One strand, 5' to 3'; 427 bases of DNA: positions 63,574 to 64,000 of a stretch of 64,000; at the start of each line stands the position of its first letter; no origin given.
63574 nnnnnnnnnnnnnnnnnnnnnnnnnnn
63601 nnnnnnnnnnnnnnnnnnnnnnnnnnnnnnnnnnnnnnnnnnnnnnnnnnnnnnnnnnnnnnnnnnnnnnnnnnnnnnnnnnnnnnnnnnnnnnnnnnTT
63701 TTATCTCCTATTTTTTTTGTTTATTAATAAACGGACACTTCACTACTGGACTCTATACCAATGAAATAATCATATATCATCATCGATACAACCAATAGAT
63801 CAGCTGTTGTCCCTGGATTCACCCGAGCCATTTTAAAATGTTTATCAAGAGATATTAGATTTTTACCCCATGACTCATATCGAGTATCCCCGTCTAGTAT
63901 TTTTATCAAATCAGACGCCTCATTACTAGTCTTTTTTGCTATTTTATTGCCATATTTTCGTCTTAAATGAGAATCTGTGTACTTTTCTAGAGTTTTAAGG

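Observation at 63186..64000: Canonical Fae next to a CitG-like gene, but no H4MPT-dependent C1-transfer enzymes within the window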

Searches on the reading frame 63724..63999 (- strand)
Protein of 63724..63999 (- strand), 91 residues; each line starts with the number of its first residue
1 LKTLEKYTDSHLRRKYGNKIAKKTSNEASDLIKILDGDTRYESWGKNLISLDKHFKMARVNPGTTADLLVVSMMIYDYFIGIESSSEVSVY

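Call 6: search_protein_families(library=ncbifam, proteins=[window:63724-63999:-], max_evalue=0.001)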
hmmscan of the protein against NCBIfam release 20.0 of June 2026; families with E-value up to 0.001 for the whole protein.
window:63724-63999:- (91 aa): 1 family
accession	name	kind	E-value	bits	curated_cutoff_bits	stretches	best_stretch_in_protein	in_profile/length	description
TIGR03125.1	citrate_citG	equivalog_domain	0.0007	19.2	272.3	1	7-76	206-273/275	triphosphoribosyl-dephospho-CoA synthase CitG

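Call 7: search_protein_families(library=pfam, proteins=[window:63724-63999:-], max_evalue=0.001)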
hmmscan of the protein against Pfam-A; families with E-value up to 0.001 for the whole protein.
window:63724-63999:- (91 aa): 1 family
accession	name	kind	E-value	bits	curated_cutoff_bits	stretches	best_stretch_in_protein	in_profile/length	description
PF01874.21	CitG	-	1.5e-14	54.7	27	1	1-76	210-284/284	ATP:dephospho-CoA triphosphoribosyl transferase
